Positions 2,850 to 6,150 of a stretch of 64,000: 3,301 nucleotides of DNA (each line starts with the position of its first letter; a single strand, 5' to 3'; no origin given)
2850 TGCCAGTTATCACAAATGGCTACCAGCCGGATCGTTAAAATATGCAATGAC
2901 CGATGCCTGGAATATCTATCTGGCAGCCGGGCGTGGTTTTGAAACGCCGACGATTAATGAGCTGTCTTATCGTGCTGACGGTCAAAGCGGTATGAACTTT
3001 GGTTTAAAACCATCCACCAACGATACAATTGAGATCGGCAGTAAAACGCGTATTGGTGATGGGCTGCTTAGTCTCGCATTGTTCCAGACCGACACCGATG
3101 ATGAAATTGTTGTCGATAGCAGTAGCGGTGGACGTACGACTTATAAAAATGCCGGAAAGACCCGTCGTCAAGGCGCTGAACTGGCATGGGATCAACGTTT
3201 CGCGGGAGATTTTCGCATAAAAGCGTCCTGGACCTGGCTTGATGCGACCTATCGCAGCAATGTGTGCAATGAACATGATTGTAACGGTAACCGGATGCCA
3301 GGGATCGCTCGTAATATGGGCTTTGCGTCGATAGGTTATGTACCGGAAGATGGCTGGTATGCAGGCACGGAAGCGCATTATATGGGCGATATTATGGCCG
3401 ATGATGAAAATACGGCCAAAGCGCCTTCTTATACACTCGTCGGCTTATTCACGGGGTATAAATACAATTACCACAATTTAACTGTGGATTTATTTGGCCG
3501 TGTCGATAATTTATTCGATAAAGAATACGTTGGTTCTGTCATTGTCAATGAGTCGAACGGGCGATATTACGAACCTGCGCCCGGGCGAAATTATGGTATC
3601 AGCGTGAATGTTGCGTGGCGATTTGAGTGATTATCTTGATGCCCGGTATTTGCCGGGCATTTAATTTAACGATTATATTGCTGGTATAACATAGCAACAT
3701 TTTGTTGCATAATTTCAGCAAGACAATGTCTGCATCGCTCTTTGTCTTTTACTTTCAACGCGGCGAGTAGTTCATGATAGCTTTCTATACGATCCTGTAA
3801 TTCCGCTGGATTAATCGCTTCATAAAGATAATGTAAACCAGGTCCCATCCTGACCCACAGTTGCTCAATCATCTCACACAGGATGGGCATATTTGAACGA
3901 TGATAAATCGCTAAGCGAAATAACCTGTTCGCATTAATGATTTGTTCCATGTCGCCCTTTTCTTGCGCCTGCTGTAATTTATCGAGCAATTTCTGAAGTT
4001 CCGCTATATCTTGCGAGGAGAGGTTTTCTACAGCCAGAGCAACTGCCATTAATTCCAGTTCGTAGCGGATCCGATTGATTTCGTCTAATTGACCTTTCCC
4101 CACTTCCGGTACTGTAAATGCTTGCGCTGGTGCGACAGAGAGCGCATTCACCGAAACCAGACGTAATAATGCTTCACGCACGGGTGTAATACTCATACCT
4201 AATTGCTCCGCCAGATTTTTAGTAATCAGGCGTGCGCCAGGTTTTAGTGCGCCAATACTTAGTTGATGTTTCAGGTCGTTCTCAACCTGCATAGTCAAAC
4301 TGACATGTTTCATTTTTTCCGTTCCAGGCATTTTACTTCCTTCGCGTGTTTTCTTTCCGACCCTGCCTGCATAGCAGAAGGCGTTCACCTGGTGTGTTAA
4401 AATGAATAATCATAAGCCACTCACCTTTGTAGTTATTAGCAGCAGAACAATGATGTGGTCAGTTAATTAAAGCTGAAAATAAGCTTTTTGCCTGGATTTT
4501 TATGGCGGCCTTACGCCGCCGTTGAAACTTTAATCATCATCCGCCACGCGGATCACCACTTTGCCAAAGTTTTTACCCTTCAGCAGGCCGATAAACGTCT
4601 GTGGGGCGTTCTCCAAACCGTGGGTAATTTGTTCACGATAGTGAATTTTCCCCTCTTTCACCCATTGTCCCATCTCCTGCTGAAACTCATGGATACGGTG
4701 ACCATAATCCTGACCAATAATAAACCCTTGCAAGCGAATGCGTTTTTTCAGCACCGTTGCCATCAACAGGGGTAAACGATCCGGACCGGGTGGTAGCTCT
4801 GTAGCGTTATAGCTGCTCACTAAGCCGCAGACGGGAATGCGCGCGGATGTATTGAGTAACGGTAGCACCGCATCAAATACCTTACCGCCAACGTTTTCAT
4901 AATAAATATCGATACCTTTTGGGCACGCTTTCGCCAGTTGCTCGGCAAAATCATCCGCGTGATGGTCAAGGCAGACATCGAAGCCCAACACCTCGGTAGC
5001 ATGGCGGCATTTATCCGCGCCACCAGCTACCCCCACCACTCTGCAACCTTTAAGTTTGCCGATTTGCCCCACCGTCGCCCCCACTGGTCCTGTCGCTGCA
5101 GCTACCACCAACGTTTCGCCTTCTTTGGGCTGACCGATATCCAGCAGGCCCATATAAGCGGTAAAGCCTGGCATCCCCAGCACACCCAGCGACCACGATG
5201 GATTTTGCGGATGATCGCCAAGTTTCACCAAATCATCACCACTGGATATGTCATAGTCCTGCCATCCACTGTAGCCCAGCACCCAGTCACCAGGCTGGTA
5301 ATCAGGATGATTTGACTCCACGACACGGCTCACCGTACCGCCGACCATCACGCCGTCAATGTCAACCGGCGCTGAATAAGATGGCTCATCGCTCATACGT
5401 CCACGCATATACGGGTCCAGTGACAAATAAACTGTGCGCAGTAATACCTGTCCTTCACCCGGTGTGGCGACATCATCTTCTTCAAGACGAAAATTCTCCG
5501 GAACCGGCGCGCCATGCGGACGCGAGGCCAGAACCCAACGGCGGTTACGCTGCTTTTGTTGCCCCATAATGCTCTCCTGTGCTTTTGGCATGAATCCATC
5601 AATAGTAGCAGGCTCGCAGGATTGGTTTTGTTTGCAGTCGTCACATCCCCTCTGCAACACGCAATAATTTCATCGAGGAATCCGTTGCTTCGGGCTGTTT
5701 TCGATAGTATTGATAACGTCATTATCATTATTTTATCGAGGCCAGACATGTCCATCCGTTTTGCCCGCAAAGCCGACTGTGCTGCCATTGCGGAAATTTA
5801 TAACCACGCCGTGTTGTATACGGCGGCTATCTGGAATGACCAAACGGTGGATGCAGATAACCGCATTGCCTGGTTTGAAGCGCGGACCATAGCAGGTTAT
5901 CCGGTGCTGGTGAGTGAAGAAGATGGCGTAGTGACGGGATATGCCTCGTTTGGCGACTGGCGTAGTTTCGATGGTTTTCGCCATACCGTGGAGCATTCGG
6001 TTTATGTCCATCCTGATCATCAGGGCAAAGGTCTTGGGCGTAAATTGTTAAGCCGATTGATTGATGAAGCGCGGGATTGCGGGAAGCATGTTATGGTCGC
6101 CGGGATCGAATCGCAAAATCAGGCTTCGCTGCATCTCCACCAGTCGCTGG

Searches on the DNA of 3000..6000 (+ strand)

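Call 16: search_dna_similar(query=window:3000-6000:+, collection=ecoli_genomes, mode=near, max_rows=15)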
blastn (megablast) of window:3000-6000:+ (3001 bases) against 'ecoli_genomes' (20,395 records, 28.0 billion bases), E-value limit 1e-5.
Records with a match: 5414; places in all: 5424; records where one place covers at least 80% of the query: 4357.
Genomes with a match: 5413 of 5426; with a place that covers at least 80% of the query: 4357. Places per genome that has any: lowest 1, median 1, highest 2. On chromosomes: 5418 places; on plasmids: 6.
Best place of each record, by identity: >=99% 15; 95-99% 1778; 90-95% 3619; 80-90% 2.
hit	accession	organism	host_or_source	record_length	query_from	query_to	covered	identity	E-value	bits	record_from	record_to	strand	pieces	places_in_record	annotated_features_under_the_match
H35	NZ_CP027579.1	Escherichia coli strain 2013C-4282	Homo sapiens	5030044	1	3001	100%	100.0%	0e+0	5542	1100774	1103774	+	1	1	curA: NADPH-dependent curcumin/dihydrocurcumin reductase | mcbR: colanic acid/biofilm transcriptional regulator McbR | pqqU: TonB-dependent receptor PqqU | mnaT: GNAT family N-acetyltransferase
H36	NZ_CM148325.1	Escherichia coli strain 24A16CRGN010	Homo sapiens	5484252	1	3001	100%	99.5%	0e+0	5454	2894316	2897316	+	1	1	curA: NADPH-dependent curcumin/dihydrocurcumin reductase | mcbR: colanic acid/biofilm transcriptional regulator McbR | pqqU: TonB-dependent receptor PqqU | mnaT: GNAT family N-acetyltransferase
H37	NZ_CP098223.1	Escherichia coli strain Z0117EC0005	Canis lupus familiaris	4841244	1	3001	100%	99.4%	0e+0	5448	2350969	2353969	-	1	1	curA: NADPH-dependent curcumin/dihydrocurcumin reductase | mcbR: colanic acid/biofilm transcriptional regulator McbR | pqqU: TonB-dependent receptor PqqU | mnaT: GNAT family N-acetyltransferase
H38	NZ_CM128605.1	Escherichia coli strain E200086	Homo sapiens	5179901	1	3001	100%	99.4%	0e+0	5448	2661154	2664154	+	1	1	curA: NADPH-dependent curcumin/dihydrocurcumin reductase | mcbR: colanic acid/biofilm transcriptional regulator McbR | pqqU: TonB-dependent receptor PqqU | mnaT: GNAT family N-acetyltransferase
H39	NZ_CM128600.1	Escherichia coli strain E400634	Homo sapiens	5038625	1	3001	100%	99.4%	0e+0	5448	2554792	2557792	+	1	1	curA: NADPH-dependent curcumin/dihydrocurcumin reductase | mcbR: colanic acid/biofilm transcriptional regulator McbR | pqqU: TonB-dependent receptor PqqU | mnaT: GNAT family N-acetyltransferase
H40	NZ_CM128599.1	Escherichia coli strain E500002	Homo sapiens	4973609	1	3001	100%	99.4%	0e+0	5448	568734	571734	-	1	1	curA: NADPH-dependent curcumin/dihydrocurcumin reductase | mcbR: colanic acid/biofilm transcriptional regulator McbR | pqqU: TonB-dependent receptor PqqU | mnaT: GNAT family N-acetyltransferase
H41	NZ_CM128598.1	Escherichia coli strain E600003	Homo sapiens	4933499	1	3001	100%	99.4%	0e+0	5448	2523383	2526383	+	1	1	curA: NADPH-dependent curcumin/dihydrocurcumin reductase | mcbR: colanic acid/biofilm transcriptional regulator McbR | pqqU: TonB-dependent receptor PqqU | mnaT: GNAT family N-acetyltransferase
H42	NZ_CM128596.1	Escherichia coli strain 100117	Homo sapiens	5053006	1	3001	100%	99.4%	0e+0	5448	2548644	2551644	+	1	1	curA: NADPH-dependent curcumin/dihydrocurcumin reductase | mcbR: colanic acid/biofilm transcriptional regulator McbR | pqqU: TonB-dependent receptor PqqU | mnaT: GNAT family N-acetyltransferase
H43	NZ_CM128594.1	Escherichia coli strain 100248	Homo sapiens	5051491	1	3001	100%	99.4%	0e+0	5448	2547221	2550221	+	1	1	curA: NADPH-dependent curcumin/dihydrocurcumin reductase | mcbR: colanic acid/biofilm transcriptional regulator McbR | pqqU: TonB-dependent receptor PqqU | mnaT: GNAT family N-acetyltransferase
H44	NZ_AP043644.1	Escherichia coli strain AST85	Homo sapiens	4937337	1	3001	100%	99.4%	0e+0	5443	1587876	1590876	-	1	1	curA: NADPH-dependent curcumin/dihydrocurcumin reductase | mcbR: colanic acid/biofilm transcriptional regulator McbR | pqqU: TonB-dependent receptor PqqU | mnaT: GNAT family N-acetyltransferase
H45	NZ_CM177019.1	Escherichia coli strain RMDEC465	Homo sapiens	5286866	1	3001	100%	99.4%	0e+0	5443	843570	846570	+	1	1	curA: NADPH-dependent curcumin/dihydrocurcumin reductase | mcbR: colanic acid/biofilm transcriptional regulator McbR | pqqU: TonB-dependent receptor PqqU | mnaT: GNAT family N-acetyltransferase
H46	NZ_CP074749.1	Escherichia coli strain R32_14_1F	goat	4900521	1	3001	100%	99.3%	0e+0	5421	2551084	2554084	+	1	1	curA: NADPH-dependent curcumin/dihydrocurcumin reductase | mcbR: colanic acid/biofilm transcriptional regulator McbR | pqqU: TonB-dependent receptor PqqU | mnaT: GNAT family N-acetyltransferase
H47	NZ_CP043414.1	Escherichia coli strain EC42405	bovine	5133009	1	3001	100%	99.0%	0e+0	5382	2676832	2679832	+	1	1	curA: NADPH-dependent curcumin/dihydrocurcumin reductase | mcbR: colanic acid/biofilm transcriptional regulator McbR | pqqU: TonB-dependent receptor PqqU | mnaT: GNAT family N-acetyltransferase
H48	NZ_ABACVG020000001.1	Escherichia coli strain 2020CK-00188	Homo sapiens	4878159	1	3001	100%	99.0%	0e+0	5382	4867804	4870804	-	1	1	curA: NADPH-dependent curcumin/dihydrocurcumin reductase | mcbR: colanic acid/biofilm transcriptional regulator McbR | pqqU: TonB-dependent receptor PqqU | mnaT: GNAT family N-acetyltransferase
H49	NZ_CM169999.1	Escherichia coli strain N96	Tibetan Pig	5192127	1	3001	100%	99.0%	0e+0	5376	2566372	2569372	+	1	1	curA: NADPH-dependent curcumin/dihydrocurcumin reductase | mcbR: colanic acid/biofilm transcriptional regulator McbR | pqqU: TonB-dependent receptor PqqU | mnaT: GNAT family N-acetyltransferase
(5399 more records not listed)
